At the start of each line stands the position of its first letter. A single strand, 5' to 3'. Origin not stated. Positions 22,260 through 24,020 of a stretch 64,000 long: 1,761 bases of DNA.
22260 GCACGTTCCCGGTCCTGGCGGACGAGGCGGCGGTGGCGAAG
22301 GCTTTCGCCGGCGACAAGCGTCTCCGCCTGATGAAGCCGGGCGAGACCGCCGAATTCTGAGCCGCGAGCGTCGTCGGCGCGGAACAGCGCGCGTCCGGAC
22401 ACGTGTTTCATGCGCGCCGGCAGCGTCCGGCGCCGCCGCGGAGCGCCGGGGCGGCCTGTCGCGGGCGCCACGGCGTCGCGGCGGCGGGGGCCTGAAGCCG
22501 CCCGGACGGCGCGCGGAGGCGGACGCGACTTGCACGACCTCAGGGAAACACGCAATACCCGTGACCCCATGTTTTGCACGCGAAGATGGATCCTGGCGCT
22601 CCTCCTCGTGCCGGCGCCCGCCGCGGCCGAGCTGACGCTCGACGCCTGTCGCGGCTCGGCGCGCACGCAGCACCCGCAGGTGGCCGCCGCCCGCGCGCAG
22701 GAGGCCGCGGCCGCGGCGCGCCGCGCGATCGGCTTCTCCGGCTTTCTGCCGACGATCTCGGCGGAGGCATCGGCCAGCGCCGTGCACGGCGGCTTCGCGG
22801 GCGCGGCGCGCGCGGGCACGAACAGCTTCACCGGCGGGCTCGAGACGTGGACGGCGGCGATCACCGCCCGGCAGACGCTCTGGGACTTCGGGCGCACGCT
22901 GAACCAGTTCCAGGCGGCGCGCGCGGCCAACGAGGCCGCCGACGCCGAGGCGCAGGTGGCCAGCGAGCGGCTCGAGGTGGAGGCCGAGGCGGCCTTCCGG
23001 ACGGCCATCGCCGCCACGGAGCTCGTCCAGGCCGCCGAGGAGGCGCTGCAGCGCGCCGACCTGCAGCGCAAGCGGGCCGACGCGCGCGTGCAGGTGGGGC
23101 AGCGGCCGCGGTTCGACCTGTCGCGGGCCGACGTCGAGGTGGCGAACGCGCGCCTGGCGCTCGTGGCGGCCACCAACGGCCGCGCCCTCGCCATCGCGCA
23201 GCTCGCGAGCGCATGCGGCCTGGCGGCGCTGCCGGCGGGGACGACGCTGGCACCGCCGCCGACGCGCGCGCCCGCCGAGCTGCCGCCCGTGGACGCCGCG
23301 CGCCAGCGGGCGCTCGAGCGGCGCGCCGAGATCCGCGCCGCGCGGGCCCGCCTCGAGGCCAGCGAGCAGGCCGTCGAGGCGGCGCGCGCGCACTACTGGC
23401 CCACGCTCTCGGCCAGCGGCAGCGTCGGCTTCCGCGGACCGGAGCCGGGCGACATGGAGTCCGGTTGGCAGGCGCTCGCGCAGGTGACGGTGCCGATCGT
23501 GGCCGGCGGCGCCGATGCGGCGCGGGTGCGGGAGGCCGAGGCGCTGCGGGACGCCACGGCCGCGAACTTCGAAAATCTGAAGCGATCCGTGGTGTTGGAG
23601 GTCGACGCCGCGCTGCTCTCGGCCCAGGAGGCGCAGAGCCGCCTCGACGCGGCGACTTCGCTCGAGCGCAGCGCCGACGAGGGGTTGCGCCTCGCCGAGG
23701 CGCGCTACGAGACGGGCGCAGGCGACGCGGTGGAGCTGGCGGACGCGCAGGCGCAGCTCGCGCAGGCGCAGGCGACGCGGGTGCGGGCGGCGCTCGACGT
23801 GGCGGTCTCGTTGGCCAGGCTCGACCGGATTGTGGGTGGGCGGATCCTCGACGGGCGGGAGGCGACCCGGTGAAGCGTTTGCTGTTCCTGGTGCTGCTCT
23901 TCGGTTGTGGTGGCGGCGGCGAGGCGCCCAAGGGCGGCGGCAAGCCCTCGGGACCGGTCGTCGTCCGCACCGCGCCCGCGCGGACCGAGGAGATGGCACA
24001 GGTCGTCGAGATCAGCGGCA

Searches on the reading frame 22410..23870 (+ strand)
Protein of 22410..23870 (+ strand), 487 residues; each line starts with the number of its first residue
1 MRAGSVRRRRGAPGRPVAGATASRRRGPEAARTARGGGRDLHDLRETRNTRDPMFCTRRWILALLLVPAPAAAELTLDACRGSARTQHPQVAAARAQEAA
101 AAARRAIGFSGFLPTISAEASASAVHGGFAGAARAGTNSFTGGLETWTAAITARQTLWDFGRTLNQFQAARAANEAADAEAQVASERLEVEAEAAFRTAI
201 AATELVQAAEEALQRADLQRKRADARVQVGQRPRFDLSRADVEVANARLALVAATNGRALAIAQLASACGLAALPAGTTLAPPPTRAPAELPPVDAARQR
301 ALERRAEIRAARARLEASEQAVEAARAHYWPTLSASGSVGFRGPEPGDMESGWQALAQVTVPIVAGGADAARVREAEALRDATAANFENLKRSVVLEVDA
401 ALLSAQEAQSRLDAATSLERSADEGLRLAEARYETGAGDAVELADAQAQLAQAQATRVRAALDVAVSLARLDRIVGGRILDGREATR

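Call 68: search_protein_families(library=pfam, proteins=[window:22410-23870:+], max_evalue=0.01)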
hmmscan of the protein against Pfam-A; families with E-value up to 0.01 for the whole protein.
window:22410-23870:+ (487 aa): 1 family
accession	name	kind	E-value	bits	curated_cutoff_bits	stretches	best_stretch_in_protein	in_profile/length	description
PF02321.23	OEP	-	4.3e-60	203.2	22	2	295-476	2-187/187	Outer membrane efflux protein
